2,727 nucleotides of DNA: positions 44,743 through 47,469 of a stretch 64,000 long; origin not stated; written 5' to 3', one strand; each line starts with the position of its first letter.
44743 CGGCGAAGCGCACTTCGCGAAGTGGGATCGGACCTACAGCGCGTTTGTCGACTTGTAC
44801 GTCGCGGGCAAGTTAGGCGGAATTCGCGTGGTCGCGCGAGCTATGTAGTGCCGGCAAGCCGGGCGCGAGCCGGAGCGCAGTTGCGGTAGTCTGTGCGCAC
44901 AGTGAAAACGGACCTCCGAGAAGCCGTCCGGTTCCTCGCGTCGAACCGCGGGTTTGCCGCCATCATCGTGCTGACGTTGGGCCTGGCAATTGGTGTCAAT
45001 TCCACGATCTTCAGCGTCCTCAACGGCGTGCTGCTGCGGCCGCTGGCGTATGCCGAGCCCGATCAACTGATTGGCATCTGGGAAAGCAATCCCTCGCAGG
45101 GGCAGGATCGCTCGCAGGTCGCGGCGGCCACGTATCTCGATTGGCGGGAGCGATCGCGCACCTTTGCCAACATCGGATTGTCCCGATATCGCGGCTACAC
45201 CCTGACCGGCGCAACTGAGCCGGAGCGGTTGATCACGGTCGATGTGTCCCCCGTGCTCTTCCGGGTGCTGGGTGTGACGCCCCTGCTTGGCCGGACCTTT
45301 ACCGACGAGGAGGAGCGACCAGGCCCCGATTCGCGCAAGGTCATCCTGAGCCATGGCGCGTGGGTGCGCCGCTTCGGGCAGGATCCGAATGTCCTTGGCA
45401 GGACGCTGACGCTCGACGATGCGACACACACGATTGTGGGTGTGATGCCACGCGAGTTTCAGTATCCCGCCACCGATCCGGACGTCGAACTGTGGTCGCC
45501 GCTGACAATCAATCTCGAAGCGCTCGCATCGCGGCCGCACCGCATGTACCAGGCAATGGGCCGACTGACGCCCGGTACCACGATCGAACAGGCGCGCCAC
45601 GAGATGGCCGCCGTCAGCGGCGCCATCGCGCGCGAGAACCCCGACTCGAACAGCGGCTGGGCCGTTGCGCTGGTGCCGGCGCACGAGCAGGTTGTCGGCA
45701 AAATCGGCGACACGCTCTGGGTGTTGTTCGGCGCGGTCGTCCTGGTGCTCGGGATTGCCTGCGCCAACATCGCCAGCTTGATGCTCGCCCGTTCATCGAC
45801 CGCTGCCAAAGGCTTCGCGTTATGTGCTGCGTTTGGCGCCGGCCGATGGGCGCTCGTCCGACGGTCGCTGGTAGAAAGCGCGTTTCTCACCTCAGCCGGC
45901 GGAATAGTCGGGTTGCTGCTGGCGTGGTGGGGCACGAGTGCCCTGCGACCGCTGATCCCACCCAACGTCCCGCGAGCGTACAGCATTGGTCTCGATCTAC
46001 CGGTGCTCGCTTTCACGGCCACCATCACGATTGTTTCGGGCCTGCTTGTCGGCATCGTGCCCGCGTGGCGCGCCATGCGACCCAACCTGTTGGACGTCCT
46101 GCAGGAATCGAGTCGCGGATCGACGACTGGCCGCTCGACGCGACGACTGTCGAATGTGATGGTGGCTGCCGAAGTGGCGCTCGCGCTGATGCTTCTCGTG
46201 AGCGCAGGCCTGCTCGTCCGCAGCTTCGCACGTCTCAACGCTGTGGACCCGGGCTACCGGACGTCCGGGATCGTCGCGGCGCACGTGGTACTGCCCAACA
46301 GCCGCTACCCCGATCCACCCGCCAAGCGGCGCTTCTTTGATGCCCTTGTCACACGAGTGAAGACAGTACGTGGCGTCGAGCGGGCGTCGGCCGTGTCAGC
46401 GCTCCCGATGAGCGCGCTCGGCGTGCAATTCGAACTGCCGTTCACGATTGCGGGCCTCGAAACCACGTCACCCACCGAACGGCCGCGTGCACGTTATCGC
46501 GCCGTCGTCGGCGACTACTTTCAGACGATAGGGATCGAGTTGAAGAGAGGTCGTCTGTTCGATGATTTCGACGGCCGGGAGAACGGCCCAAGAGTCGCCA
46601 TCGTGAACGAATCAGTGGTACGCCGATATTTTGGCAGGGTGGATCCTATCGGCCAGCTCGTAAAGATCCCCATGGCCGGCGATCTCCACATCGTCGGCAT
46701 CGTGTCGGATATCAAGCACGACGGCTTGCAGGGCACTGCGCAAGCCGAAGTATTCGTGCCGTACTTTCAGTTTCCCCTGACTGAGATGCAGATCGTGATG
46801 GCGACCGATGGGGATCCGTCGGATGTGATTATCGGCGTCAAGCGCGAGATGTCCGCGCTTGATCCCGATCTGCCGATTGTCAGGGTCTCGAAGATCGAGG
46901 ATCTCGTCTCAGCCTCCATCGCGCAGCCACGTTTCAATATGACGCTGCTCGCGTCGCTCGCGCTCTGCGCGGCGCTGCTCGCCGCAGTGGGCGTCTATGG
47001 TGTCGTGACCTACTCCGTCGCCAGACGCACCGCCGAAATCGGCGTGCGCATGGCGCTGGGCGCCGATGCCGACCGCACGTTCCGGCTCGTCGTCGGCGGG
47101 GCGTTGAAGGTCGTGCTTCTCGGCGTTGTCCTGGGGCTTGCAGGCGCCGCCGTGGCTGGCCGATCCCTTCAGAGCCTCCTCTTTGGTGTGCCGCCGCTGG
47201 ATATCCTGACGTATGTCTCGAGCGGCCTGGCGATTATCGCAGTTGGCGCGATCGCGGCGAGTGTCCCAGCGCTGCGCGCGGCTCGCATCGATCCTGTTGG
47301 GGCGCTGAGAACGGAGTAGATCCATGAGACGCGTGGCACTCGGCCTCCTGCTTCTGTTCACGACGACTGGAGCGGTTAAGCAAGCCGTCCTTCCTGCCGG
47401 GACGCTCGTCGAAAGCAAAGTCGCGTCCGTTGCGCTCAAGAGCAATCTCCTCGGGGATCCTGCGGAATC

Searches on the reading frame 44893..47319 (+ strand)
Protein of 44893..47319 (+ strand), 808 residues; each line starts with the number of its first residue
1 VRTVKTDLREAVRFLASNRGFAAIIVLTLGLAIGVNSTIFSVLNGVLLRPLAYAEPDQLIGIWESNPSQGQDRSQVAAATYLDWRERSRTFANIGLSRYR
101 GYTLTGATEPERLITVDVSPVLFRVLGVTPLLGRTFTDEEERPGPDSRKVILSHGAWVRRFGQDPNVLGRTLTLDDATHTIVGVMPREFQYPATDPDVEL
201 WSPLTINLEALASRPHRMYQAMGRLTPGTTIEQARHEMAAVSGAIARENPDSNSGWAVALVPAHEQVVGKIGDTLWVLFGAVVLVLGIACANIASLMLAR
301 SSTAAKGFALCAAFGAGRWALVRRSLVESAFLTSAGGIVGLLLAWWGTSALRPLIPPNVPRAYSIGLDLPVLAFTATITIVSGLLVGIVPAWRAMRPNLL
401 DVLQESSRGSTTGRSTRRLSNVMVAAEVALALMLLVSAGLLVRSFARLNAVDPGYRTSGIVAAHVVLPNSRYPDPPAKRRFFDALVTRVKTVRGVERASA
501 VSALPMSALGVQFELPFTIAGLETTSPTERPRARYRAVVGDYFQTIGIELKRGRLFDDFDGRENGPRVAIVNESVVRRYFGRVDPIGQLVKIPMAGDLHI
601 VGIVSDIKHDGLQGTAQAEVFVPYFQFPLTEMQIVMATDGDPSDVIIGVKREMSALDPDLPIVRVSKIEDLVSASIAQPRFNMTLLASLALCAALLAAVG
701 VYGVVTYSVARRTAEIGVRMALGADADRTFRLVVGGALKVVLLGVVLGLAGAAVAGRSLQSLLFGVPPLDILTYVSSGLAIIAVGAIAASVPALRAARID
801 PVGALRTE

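Call 59: search_protein_families(library=pfam, proteins=[window:44893-47319:+])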
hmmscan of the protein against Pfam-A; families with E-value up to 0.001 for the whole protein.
window:44893-47319:+ (808 aa): 2 families
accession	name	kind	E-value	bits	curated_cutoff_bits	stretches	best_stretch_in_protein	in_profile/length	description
PF12704.14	MacB_PCD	-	3.1e-35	122.8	27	2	23-240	2-206/207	MacB-like periplasmic core domain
PF02687.27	FtsX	-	2.4e-17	63.5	25.5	2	689-801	3-120/120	FtsX-like permease C-terminal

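Call 60: search_protein_families(library=ncbifam, proteins=[window:44893-47319:+])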
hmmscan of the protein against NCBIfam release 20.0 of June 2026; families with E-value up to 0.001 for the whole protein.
window:44893-47319:+ (808 aa): 2 families
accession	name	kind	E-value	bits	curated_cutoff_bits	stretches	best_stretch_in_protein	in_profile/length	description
TIGR03434.1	ADOP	subfamily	3.4e-262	872.2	622.3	1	6-808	3-803/803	ADOP family duplicated permease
NF007826.0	PRK10535.1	equivalog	1e-19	70.3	966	2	535-807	369-647/648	macrolide ABC transporter ATP-binding protein/permease MacB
